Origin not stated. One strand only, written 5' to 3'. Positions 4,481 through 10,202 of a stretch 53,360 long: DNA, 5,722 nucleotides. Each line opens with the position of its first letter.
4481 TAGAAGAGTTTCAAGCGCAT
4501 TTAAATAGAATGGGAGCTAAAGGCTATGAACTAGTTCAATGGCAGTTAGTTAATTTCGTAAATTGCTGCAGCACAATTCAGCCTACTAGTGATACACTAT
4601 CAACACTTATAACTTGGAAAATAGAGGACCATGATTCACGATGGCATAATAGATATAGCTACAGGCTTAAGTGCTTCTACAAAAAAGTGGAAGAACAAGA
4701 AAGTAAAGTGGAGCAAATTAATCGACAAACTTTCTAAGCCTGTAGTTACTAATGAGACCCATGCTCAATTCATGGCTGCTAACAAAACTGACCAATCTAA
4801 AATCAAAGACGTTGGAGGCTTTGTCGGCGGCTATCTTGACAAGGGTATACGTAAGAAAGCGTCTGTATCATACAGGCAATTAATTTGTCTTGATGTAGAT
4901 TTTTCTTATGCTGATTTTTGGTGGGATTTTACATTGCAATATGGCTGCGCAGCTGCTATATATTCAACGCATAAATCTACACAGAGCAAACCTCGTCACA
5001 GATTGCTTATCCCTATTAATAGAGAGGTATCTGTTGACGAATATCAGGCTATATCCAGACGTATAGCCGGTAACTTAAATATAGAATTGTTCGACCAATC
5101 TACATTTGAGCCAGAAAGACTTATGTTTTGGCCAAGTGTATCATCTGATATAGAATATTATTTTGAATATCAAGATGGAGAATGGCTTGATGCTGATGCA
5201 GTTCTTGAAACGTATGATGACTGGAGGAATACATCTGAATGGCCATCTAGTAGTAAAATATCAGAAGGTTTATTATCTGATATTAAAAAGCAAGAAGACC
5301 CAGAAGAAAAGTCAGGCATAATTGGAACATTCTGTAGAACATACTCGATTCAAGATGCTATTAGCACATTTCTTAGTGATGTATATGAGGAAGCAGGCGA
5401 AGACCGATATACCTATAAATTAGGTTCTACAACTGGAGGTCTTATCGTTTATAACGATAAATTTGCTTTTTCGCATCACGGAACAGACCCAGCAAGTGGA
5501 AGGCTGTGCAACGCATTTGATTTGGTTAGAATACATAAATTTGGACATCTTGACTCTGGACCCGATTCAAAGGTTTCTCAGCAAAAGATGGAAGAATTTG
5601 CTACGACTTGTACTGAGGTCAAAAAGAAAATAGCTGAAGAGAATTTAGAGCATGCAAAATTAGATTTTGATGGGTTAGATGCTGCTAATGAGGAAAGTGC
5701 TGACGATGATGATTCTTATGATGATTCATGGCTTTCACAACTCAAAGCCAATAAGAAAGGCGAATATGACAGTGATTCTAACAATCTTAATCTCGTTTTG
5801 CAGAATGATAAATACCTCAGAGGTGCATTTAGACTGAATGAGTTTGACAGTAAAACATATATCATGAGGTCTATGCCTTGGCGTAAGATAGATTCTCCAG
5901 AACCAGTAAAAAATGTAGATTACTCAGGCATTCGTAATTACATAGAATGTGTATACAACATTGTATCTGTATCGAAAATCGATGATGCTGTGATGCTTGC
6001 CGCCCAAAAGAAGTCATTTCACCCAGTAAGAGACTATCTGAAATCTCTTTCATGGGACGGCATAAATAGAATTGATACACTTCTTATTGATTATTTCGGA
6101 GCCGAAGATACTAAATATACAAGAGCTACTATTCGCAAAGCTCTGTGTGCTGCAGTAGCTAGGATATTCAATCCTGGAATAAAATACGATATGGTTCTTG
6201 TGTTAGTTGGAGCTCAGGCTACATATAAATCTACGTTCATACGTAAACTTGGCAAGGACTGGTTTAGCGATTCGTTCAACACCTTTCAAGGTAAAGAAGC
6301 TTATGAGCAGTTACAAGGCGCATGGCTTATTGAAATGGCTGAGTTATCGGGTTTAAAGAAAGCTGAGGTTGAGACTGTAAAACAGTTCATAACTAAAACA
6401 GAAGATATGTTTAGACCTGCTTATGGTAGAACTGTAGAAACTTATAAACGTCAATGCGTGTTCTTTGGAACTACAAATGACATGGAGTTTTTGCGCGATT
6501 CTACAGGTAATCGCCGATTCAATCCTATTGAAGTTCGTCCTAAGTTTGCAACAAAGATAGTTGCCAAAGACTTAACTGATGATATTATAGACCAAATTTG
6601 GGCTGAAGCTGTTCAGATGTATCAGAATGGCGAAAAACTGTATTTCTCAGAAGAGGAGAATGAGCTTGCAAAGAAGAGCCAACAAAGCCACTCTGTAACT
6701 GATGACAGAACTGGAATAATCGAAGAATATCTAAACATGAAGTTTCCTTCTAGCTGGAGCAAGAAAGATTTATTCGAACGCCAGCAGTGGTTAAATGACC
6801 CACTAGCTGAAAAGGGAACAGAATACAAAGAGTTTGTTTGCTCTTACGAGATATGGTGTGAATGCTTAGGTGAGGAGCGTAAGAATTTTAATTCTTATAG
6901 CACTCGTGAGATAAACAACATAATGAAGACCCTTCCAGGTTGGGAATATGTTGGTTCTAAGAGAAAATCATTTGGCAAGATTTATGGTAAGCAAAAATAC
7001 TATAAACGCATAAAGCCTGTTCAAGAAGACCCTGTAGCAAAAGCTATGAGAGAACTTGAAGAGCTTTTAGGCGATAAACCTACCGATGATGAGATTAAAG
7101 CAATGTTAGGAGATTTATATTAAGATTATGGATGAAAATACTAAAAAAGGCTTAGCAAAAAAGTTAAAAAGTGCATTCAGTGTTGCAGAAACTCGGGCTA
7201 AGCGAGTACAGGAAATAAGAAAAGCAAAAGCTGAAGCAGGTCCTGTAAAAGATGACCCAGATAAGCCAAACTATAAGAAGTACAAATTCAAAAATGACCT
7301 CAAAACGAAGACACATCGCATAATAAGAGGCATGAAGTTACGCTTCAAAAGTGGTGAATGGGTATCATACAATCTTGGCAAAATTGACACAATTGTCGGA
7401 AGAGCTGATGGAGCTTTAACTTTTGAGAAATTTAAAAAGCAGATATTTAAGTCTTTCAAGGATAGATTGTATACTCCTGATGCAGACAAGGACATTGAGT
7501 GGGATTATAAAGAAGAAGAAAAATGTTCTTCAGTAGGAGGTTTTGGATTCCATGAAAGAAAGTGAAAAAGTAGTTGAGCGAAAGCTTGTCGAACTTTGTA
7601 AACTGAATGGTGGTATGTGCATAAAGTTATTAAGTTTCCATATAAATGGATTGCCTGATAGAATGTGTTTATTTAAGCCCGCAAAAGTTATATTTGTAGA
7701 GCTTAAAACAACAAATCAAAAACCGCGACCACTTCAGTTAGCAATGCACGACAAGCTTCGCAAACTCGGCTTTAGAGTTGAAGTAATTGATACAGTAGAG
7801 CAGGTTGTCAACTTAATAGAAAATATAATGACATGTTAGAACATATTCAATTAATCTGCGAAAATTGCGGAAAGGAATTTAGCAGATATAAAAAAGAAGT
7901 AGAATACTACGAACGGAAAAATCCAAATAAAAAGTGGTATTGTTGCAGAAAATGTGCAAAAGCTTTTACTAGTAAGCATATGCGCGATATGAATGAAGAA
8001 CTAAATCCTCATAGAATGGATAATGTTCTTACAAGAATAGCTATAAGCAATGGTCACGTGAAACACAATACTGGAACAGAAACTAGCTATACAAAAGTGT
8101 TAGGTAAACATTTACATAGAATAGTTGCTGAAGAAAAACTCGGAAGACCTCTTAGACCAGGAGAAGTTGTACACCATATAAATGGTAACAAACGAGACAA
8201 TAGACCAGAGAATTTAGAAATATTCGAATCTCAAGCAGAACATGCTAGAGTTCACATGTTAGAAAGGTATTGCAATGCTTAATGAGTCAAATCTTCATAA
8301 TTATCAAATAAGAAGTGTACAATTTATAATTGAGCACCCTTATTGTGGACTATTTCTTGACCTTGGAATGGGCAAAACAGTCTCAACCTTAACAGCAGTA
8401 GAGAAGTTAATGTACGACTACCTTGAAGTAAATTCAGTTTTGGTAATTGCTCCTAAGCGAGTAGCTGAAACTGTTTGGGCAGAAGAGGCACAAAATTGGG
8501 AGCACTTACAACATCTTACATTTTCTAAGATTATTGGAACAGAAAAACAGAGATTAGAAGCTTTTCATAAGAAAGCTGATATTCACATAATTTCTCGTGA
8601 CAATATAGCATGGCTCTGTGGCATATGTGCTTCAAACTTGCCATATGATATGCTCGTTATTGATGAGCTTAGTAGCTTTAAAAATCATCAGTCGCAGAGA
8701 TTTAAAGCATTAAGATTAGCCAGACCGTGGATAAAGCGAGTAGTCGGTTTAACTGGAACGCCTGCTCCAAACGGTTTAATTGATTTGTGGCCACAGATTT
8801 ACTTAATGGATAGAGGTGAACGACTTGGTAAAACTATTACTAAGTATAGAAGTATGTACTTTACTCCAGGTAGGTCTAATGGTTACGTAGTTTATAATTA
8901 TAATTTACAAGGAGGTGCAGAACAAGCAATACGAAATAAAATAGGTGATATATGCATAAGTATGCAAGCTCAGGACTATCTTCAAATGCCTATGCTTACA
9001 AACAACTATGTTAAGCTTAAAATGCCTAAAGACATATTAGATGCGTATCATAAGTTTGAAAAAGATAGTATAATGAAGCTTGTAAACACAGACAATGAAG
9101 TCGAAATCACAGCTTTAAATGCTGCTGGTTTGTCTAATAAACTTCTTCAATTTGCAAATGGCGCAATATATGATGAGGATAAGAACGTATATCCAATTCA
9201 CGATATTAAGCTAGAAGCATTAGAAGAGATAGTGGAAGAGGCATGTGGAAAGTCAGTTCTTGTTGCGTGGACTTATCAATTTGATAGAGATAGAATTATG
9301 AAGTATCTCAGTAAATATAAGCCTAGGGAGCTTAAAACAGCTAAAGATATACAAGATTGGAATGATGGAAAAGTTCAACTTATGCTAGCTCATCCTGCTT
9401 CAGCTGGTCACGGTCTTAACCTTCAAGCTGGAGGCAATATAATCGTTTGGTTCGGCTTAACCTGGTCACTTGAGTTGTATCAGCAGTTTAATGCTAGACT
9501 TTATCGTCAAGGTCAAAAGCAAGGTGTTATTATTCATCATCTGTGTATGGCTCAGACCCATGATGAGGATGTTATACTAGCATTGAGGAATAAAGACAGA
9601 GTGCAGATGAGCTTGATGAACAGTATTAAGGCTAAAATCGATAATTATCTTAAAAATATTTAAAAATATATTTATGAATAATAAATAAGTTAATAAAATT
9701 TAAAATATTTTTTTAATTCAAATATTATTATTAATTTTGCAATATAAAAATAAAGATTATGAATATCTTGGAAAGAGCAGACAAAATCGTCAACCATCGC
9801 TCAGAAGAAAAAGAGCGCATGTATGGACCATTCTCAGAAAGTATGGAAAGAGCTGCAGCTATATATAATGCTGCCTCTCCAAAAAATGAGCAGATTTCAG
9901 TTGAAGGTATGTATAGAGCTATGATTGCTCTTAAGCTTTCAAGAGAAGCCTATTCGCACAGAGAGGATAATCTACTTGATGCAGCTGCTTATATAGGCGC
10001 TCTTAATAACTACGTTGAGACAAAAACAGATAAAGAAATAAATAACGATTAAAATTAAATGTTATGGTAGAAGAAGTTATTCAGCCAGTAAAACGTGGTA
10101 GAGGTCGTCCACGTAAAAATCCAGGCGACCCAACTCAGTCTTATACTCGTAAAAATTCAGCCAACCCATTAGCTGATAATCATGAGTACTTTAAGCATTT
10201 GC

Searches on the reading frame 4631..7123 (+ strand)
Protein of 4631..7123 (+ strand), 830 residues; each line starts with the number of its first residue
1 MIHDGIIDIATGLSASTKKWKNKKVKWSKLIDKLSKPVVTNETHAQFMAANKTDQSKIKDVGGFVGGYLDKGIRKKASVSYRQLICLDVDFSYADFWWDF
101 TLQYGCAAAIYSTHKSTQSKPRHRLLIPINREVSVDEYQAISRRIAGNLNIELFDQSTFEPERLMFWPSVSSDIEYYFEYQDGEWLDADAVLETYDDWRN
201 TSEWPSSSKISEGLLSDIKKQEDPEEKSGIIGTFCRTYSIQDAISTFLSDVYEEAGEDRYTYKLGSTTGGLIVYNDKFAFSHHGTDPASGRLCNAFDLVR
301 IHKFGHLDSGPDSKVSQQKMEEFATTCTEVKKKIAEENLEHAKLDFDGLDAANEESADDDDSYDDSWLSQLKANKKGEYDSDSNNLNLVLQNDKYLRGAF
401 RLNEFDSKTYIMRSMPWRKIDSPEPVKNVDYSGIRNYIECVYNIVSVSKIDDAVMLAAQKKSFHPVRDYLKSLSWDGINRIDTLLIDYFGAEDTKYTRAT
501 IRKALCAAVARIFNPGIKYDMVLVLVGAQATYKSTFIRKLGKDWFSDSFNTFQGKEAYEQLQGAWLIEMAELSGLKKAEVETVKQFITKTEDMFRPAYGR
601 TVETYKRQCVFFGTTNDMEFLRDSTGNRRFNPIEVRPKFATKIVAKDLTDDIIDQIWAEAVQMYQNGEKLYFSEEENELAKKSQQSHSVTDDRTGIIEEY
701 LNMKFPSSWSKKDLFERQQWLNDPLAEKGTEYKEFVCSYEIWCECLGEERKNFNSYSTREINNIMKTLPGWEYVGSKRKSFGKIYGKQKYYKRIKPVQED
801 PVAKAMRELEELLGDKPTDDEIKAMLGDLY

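Call 29: search_protein_families(library=pfam, proteins=[window:4631-7123:+], max_evalue=0.01)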
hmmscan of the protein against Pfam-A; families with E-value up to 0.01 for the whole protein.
window:4631-7123:+ (830 aa): 2 families
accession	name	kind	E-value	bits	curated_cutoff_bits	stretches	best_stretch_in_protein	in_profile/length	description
PF05272.17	VapE-like_dom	-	2.1e-84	282.8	25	1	470-688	1-216/217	Virulence-associated protein E-like domain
PF19263.5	DUF5906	-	1.6e-08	35.6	27.6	1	525-629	1-114/114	Family of unknown function (DUF5906)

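Call 30: search_protein_families(library=phrogs, proteins=[window:4631-7123:+], max_evalue=0.001)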
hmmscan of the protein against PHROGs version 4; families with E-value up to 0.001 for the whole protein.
window:4631-7123:+ (830 aa): 11 families
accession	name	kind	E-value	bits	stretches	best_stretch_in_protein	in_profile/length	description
phrog_256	-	DNA, RNA and nucleotide metabolism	0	1039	1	4-795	3-796/798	DNA helicase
phrog_1313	-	DNA, RNA and nucleotide metabolism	7.9e-138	461.8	1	332-799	105-560/568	DNA helicase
phrog_9765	-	DNA, RNA and nucleotide metabolism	9.1e-124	415.4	1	3-421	15-437/939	DNA primase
phrog_15962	-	DNA, RNA and nucleotide metabolism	1e-61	210.2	1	315-706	351-739/835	DNA primase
phrog_2249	-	DNA, RNA and nucleotide metabolism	9.7e-46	157.8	1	435-795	453-775/802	DNA primase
phrog_16593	-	DNA, RNA and nucleotide metabolism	9.7e-40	137.7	1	443-672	481-709/823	DNA primase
phrog_36873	-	DNA, RNA and nucleotide metabolism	1.6e-36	126.5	1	449-693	476-716/1082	DNA helicase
phrog_4630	-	DNA, RNA and nucleotide metabolism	7e-24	85.4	1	474-635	195-365/581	DNA primase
phrog_3228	-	DNA, RNA and nucleotide metabolism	2.3e-09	37.1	1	16-213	18-218/766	replicative helicase-primase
phrog_2135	-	DNA, RNA and nucleotide metabolism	6.9e-05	22.3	1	67-188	502-618/713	DNA primase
phrog_22020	-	unknown function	9.4e-05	23.8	1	734-794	13-77/84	-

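Call 37: search_dna_similar(query=window:4631-7123:+, collection=phages, mode=protein, max_rows=25)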
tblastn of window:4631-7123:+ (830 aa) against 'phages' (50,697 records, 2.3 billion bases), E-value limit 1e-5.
Records with a match: 1133; places in all: 1135; records where one place covers at least 80% of the query: 345.
Best place of each record, by identity: <60% 1133.
By first word of the organism name: Pseudomonas 301; Streptococcus 159; Bacteroides 105; Staphylococcus 97; Xanthomonas 48; Escherichia 36; Bacteriophage 35; Phocaeicola 24; Paenibacillus 24; Rhodobacter 23; and 74 more.
By host as written in the record: Pseudomonas aeruginosa 117; - 92; Pseudomonas aeruginosa PAO1 86; Staphylococcus aureus 38; Pseudomonas sp. 30; Rhodobacter capsulatus YW1 23; Escherichia coli 18; Xanthomonas oryzae pv. oryzae 14; and 446 more.
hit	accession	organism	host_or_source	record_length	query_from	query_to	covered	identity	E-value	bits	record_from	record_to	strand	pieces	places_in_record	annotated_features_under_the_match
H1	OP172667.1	Bacteroides phage BF486P2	Bacteroides fragilis DA486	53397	3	813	98%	58.8%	0e+0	975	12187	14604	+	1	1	hypothetical protein (x2)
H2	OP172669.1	Bacteroides phage BF494P1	Bacteroides fragilis DA494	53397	3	813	98%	58.8%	0e+0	975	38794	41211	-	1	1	hypothetical protein (x2)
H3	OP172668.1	Bacteroides phage BF486P3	Bacteroides fragilis DA486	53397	3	813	98%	58.6%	0e+0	974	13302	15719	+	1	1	hypothetical protein (x2)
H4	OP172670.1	Bacteroides phage BF503P1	Bacteroides fragilis DA503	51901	3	794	95%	59.7%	0e+0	975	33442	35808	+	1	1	hypothetical protein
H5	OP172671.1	Bacteroides phage BF503P2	Bacteroides fragilis DA503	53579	3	794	95%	59.5%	0e+0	973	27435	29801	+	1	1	hypothetical protein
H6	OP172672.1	Bacteroides phage BF503P4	Bacteroides fragilis DA503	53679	3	794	95%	59.5%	0e+0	973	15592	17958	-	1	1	hypothetical protein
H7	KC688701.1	Croceibacter phage P2559Y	Croceibacter atlanticus HTCC2559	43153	1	793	96%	54.7%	0e+0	874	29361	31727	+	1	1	virulence-associated protein E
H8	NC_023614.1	Croceibacter phage P2559Y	Croceibacter atlanticus HTCC2559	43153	1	793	96%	54.7%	0e+0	874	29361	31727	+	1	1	DNA helicase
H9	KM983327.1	Clostridium phage phiCT453A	Clostridium tetani ATCC 453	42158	3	793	95%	48.3%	0e+0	717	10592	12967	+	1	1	virulence-associated E domain-containing protein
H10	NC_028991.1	Clostridium phage phiCT453A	Clostridium tetani ATCC 453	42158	3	793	95%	48.3%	0e+0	717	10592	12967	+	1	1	DNA helicase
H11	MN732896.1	Elizabethkingia phage TCUEAP1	Elizabethkingia anophelis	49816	7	794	95%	48.4%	0e+0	793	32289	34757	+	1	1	virulence-associated protein E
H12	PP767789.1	Clostridioides phage phiCDKH02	Clostridioides difficile CD500-12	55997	3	793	95%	47.9%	0e+0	753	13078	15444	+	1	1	virulence-associated E family protein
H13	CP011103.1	Listeria phage LWP01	Listeria weihenstephanensis WS 4560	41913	4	794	95%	47.3%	0e+0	692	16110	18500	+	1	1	phage-like protein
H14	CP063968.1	Clostridium phage CWou-2020b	Clostridium botulinum BKT2873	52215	3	793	95%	46.6%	0e+0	716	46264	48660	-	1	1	hypothetical protein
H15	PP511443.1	Dulem virus 37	Propithecus coquereli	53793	3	793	95%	44.1%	0e+0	650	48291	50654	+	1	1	virulence associated protein E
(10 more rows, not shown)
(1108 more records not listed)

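Call 63: search_solved_structures(query=window:4631-7123:+, max_evalue=0.01, show_alignments=2)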
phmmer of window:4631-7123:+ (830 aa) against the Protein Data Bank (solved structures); distinct sequences matched with E-value up to 0.01: 1.
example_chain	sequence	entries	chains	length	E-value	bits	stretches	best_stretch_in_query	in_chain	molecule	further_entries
7pds_A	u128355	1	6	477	1.8e-80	274.7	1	366-724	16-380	Similar to D. nodosus vapE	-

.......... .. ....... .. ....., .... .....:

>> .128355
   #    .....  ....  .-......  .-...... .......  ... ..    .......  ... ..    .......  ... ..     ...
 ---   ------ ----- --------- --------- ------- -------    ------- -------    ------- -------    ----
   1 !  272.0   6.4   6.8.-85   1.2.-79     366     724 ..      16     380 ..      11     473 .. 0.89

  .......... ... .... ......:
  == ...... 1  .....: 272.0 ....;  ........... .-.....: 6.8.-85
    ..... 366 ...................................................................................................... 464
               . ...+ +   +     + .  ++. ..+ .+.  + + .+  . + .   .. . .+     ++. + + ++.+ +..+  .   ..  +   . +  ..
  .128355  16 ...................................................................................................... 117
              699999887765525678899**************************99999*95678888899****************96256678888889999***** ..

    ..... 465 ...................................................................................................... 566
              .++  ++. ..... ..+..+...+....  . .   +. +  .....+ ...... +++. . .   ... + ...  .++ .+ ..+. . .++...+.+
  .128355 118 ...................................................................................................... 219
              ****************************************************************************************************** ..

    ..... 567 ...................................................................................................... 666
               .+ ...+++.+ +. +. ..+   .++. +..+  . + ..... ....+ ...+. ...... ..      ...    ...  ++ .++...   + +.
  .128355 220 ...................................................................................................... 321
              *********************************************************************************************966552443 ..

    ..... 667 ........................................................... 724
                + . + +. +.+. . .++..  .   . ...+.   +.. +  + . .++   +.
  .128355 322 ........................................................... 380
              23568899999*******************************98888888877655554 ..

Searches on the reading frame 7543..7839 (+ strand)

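Call 34: search_protein_families(library=pfam, proteins=[window:7543-7839:+], max_evalue=0.01)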
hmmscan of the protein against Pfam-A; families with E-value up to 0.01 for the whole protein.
window:7543-7839:+ (98 aa): 1 family
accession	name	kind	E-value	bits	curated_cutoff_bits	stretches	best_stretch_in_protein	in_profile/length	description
PF08774.17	VRR_NUC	-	0.00013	22.4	23.8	1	35-83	62-113/116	VRR-NUC domain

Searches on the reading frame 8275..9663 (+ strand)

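Call 29: search_protein_families(library=pfam, proteins=[window:8275-9663:+], max_evalue=0.01)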
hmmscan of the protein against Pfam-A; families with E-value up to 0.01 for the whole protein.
window:8275-9663:+ (462 aa): 5 families
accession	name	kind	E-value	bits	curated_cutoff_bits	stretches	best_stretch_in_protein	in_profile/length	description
PF00176.29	SNF2-rel_dom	-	2e-18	66.9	24.9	1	10-274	1-266/290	SNF2-related domain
PF00270.35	DEAD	-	0.00011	22.4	26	1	29-164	22-161/167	DEAD/DEAH box helicase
PF00271.37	Helicase_C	-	0.0025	18.5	23.5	0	356-413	55-110/110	Helicase conserved C-terminal domain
PF04851.21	ResIII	-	0.0025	18.2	22.5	1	7-163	4-162/164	Type III restriction enzyme, res subunit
PF13245.12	AAA_19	-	0.0039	17.8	25.1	1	13-145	3-113/134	AAA domain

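Call 30: search_protein_families(library=phrogs, proteins=[window:8275-9663:+], max_evalue=0.001)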
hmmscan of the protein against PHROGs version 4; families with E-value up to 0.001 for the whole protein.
window:8275-9663:+ (462 aa): 7 families
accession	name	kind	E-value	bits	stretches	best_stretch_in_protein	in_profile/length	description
phrog_62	-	DNA, RNA and nucleotide metabolism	5e-155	519.3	1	6-457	696-1142/1881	DNA helicase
phrog_11354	-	unknown function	2.2e-48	163.7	1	348-457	3-114/116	-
phrog_16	-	DNA, RNA and nucleotide metabolism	7e-10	38.8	1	6-423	272-598/986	DNA helicase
phrog_29996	-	unknown function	1.7e-09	37.2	1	7-443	724-1159/1189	-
phrog_24008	-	DNA, RNA and nucleotide metabolism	4.6e-08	32.4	1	5-178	479-648/1006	helicase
phrog_11801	-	other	1.9e-05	23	1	354-450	1398-1495/2269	DNA methyltransferase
phrog_23807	-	unknown function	0.00023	20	0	360-426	581-647/1053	-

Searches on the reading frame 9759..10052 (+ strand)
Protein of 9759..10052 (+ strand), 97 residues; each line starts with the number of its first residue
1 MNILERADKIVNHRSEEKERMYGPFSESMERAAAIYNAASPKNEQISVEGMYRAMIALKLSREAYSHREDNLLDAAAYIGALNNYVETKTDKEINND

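Call 34: search_protein_families(library=pfam, proteins=[window:9759-10052:+], max_evalue=0.01)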
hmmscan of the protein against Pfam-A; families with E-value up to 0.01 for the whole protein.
window:9759-10052:+ (97 aa): 1 family
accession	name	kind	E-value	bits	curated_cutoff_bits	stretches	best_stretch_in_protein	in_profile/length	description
PF19905.4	DUF6378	-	2e-11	44.5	27.1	1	2-81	1-76/81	Domain of unknown function (DUF6378)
